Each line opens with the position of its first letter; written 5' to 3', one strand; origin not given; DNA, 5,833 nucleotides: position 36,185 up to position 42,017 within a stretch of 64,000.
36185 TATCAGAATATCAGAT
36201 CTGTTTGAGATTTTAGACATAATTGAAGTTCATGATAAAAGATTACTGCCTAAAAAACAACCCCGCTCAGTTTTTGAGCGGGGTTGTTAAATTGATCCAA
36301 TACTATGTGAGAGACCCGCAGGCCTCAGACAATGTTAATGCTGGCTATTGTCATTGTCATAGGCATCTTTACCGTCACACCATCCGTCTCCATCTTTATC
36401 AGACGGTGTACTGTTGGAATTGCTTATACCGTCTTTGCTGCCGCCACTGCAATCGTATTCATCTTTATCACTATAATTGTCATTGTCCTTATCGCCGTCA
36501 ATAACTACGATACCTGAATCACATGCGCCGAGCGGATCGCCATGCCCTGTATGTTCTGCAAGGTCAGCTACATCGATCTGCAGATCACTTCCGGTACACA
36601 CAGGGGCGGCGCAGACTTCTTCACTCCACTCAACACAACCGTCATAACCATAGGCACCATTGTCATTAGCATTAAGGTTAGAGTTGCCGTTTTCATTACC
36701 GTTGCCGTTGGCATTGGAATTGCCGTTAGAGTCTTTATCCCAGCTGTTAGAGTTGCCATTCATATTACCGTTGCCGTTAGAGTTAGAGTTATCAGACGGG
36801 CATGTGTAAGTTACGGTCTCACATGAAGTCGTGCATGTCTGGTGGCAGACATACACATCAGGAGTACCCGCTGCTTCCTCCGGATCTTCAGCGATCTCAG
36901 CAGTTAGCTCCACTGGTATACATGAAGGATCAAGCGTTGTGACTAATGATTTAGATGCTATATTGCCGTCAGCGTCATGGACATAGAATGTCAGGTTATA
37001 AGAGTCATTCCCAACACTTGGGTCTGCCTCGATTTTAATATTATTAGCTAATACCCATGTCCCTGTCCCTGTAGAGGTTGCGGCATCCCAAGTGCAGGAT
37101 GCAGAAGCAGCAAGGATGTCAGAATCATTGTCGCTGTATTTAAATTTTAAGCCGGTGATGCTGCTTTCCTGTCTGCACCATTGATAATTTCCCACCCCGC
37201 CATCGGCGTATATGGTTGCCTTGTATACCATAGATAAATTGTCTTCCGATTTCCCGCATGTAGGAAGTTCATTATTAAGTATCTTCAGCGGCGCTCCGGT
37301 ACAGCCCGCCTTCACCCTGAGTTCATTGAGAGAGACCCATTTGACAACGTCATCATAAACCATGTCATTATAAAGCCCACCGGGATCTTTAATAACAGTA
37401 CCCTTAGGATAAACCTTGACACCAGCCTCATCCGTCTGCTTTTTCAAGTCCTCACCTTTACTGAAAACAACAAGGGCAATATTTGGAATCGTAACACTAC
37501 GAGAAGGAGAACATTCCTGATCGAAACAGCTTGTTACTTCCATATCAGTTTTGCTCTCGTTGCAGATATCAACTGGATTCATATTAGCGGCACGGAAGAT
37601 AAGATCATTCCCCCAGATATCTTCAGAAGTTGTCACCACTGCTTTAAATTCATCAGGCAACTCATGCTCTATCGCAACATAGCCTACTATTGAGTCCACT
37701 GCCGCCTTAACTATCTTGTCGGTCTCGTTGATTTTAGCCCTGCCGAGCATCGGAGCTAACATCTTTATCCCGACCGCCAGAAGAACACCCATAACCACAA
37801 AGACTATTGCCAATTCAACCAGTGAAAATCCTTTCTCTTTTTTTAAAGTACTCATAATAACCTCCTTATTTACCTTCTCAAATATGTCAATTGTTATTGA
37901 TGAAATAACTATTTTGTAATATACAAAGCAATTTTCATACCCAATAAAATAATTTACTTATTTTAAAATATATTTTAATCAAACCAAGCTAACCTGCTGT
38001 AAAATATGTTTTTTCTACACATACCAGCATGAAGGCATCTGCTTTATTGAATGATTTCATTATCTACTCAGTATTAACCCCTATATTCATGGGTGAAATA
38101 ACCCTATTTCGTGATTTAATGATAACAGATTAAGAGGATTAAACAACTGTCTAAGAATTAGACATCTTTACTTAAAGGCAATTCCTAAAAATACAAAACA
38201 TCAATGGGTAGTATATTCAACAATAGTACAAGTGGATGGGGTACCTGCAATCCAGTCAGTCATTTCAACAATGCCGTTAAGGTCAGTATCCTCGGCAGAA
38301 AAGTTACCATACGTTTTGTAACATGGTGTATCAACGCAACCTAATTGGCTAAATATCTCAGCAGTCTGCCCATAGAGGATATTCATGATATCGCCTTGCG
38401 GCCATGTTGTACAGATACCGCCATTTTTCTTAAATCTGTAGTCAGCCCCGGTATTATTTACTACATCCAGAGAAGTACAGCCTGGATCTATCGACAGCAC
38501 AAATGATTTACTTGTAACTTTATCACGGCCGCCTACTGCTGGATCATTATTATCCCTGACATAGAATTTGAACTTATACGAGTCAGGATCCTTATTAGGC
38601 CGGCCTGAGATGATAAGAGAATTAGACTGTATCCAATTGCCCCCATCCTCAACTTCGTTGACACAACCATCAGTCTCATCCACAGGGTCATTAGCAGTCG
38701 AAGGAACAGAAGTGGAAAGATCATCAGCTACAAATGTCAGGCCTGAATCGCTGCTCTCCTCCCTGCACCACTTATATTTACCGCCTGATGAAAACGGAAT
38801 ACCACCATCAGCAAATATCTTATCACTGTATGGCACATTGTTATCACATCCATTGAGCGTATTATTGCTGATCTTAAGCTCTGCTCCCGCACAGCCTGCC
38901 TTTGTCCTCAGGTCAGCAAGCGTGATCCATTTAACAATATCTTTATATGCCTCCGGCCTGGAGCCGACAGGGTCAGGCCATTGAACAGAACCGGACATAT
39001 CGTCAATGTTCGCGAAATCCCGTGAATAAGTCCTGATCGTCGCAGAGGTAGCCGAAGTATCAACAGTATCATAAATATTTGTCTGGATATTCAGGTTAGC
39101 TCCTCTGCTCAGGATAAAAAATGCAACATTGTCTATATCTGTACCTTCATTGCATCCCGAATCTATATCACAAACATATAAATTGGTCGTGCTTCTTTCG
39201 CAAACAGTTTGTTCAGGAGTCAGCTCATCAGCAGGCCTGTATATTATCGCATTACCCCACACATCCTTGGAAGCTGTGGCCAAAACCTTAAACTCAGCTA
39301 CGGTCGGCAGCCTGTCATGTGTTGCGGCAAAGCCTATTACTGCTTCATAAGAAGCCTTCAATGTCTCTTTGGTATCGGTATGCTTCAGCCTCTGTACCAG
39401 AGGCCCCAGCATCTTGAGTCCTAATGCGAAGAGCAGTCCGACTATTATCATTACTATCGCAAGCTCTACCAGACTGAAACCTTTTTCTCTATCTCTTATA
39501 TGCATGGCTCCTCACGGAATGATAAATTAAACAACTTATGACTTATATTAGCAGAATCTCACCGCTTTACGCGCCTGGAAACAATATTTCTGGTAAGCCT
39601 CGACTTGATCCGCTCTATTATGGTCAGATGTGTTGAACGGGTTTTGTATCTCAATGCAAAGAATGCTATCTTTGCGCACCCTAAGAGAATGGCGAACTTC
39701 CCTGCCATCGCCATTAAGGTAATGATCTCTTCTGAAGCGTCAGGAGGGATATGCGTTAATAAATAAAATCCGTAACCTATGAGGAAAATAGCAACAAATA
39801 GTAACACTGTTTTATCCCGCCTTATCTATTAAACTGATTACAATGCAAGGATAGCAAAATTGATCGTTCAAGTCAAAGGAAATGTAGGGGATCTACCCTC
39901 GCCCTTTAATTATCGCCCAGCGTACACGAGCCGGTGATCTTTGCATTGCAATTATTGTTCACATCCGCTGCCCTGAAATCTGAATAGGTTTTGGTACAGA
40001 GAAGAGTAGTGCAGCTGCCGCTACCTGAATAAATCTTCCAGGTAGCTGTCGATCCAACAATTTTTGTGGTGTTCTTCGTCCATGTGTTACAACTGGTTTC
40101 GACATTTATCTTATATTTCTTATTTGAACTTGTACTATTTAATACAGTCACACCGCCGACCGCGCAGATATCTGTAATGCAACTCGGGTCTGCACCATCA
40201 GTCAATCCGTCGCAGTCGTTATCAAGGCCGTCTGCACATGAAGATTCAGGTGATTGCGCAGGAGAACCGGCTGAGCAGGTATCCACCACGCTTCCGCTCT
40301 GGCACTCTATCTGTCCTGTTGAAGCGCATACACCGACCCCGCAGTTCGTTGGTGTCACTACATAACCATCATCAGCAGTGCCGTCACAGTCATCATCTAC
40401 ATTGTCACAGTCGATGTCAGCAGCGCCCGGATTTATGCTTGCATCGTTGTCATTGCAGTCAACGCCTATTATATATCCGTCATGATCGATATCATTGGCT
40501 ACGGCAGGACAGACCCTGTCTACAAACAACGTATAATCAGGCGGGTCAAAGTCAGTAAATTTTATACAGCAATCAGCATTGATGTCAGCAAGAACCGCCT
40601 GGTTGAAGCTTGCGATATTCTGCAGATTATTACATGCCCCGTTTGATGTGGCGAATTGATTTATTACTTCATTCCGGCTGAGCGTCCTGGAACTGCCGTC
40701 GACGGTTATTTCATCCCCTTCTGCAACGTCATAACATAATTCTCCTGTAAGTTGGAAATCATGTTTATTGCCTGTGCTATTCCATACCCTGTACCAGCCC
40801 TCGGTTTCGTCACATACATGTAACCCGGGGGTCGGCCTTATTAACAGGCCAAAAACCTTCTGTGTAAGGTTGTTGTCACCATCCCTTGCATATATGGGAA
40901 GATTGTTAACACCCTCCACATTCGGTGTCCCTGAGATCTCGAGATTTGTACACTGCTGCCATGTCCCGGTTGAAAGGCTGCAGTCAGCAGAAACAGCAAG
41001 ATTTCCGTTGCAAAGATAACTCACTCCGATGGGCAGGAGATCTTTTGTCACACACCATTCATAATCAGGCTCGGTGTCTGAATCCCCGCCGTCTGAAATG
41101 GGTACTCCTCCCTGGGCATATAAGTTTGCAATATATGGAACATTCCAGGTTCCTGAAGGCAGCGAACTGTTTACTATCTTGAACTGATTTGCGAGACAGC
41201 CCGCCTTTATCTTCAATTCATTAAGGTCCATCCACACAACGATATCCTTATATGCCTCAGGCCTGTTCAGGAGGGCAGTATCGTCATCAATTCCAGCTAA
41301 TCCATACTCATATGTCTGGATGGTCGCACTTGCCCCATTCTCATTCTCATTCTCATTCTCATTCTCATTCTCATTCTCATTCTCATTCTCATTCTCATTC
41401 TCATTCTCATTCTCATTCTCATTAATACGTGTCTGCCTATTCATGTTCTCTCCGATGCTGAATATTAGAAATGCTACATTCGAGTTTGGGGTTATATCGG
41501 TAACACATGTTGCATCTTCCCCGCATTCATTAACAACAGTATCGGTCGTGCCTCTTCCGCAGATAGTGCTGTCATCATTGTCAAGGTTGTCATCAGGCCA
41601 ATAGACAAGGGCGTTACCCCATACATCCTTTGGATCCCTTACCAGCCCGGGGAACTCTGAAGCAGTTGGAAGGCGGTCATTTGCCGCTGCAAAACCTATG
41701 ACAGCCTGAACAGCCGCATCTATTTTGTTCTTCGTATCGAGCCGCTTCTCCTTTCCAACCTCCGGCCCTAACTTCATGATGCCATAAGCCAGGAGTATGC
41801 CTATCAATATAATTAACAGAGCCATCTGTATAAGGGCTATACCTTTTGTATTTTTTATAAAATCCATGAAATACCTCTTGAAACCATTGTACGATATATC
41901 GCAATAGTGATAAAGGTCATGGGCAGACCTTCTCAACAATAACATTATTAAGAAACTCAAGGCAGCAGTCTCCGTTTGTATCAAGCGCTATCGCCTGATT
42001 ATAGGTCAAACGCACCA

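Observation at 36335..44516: Family of five giant pilin paralogs (415-653 aa) with a shared multi-domain body and variable C-terminal modules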

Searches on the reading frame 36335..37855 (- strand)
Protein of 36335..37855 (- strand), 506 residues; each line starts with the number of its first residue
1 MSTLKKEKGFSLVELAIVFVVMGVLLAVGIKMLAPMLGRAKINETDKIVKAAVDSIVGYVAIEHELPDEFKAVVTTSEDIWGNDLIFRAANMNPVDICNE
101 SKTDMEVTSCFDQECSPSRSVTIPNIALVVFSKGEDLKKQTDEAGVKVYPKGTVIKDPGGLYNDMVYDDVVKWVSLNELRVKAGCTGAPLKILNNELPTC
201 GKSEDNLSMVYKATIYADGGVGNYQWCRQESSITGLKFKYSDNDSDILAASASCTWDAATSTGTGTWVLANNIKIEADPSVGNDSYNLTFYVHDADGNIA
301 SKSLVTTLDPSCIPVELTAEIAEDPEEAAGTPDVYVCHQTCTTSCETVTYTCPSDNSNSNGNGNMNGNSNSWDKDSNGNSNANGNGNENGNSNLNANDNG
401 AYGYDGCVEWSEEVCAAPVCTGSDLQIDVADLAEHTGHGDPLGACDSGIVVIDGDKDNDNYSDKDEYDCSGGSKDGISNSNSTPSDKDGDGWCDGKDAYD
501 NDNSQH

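Call 3: search_protein_families(library=pfam, proteins=[window:36335-37855:-], max_evalue=0.1)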
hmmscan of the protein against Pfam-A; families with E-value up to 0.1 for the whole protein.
window:36335-37855:- (506 aa): 1 family
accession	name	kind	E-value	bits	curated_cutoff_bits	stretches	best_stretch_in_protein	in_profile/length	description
PF07963.17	N_methyl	-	1.2e-05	25.1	21.2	1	5-28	2-25/27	Prokaryotic N-terminal methylation motif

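Call 8: search_protein_families(library=ncbifam, proteins=[window:36335-37855:-], max_evalue=0.01)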
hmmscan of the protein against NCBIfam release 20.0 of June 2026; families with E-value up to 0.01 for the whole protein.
window:36335-37855:- (506 aa): 2 families
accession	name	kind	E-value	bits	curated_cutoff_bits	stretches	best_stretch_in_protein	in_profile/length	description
TIGR01710.1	typeII_sec_gspG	equivalog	0.0015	18.6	88.85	1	8-54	1-47/134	type II secretion system major pseudopilin GspG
NF007862.0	PRK10574.1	equivalog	0.0097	16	138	0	5-42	2-39/145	prepilin peptidase-dependent pilin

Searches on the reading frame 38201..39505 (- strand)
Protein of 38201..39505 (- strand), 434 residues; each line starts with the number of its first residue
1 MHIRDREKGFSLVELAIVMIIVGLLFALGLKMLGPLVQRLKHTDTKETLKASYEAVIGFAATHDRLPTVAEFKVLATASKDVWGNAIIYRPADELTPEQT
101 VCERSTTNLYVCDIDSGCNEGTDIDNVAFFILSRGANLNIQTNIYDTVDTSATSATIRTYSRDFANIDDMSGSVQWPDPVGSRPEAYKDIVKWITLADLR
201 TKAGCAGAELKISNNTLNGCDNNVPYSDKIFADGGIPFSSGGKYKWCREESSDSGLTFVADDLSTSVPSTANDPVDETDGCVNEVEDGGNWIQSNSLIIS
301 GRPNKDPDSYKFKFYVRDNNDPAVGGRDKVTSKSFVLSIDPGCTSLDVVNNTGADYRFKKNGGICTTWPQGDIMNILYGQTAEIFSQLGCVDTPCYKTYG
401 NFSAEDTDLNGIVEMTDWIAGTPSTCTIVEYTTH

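Call 3: search_protein_families(library=pfam, proteins=[window:38201-39505:-], max_evalue=0.1)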
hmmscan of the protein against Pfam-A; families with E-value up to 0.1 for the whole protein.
window:38201-39505:- (434 aa): 1 family
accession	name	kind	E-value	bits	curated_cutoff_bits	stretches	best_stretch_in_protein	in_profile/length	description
PF07963.17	N_methyl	-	1e-05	25.3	21.2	1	5-28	2-25/27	Prokaryotic N-terminal methylation motif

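Call 8: search_protein_families(library=ncbifam, proteins=[window:38201-39505:-], max_evalue=0.01)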
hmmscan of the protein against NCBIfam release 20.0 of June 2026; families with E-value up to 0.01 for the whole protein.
window:38201-39505:- (434 aa): 6 families
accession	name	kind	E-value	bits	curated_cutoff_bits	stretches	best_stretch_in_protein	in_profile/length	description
NF041775.1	typeIV_PilA_Myxo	equivalog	1.1e-06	28.7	400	1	5-71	8-74/214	type IV pilin protein PilA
TIGR02532.1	IV_pilin_GFxxxE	domain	0.00022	20.9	16.3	1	8-30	2-24/24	prepilin-type N-terminal cleavage/methylation domain-containing protein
NF007862.0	PRK10574.1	equivalog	0.0021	18.2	138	1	5-51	2-48/145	prepilin peptidase-dependent pilin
TIGR01710.1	typeII_sec_gspG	equivalog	0.0024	17.9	88.85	1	8-68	1-61/134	type II secretion system major pseudopilin GspG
NF007800.0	PRK10506.1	equivalog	0.0031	17.4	158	1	5-50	6-51/163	prepilin peptidase-dependent protein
TIGR01708.2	typeII_sec_gspH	equivalog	0.0095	15.9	80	0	7-34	1-28/169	type II secretion system minor pseudopilin GspH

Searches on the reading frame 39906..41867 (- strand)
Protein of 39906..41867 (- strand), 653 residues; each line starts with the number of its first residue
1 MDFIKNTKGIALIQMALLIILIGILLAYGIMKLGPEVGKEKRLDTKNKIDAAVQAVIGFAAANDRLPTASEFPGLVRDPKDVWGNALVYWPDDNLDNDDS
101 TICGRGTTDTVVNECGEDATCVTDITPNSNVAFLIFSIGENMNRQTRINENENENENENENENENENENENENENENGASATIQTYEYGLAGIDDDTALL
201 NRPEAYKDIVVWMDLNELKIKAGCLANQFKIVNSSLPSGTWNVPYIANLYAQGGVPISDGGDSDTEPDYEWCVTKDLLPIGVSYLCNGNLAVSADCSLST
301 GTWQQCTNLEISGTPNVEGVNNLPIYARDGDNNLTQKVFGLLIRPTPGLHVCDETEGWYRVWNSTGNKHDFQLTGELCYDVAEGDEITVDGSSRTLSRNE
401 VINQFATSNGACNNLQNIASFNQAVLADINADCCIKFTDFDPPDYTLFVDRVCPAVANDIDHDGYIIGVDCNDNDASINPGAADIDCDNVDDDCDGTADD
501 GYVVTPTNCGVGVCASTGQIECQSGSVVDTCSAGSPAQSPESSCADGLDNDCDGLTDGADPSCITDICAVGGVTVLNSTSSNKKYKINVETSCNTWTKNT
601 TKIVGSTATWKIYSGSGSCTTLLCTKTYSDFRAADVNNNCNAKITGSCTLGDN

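Call 3: search_protein_families(library=pfam, proteins=[window:39906-41867:-], max_evalue=0.1)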
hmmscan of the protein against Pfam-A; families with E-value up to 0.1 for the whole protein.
window:39906-41867:- (653 aa): 3 families
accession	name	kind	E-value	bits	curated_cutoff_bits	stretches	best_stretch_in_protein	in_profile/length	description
PF11617.13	Cu-binding_MopE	-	1.9e-07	31.6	27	2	470-500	1-30/30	Putative metal-binding motif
PF07418.16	PCEMA1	-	0.0017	18.1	21.4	1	108-176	230-294/294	Acidic phosphoprotein precursor PCEMA1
PF05887.16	Trypan_PARP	-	0.027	14.9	100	1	117-182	51-115/134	Procyclic acidic repetitive protein (PARP)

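Call 8: search_protein_families(library=ncbifam, proteins=[window:39906-41867:-], max_evalue=0.01)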
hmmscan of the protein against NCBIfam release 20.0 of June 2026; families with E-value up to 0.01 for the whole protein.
window:39906-41867:- (653 aa): 1 family
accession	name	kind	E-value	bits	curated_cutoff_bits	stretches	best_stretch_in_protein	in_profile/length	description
NF033662.1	acid_disulf_rpt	repeat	8.9e-06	25.4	41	1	540-565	3-28/32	acidic double-disulfide repeat-containing protein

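Call 72: search_solved_structures(query=window:39906-41867:-, max_evalue=0.01)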
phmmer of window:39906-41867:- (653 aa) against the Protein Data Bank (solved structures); distinct sequences matched with E-value up to 0.01: 1.
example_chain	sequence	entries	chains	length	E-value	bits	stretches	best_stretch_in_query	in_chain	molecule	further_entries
2vov_A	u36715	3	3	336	0.001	20.6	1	459-502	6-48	SURFACE-ASSOCIATED PROTEIN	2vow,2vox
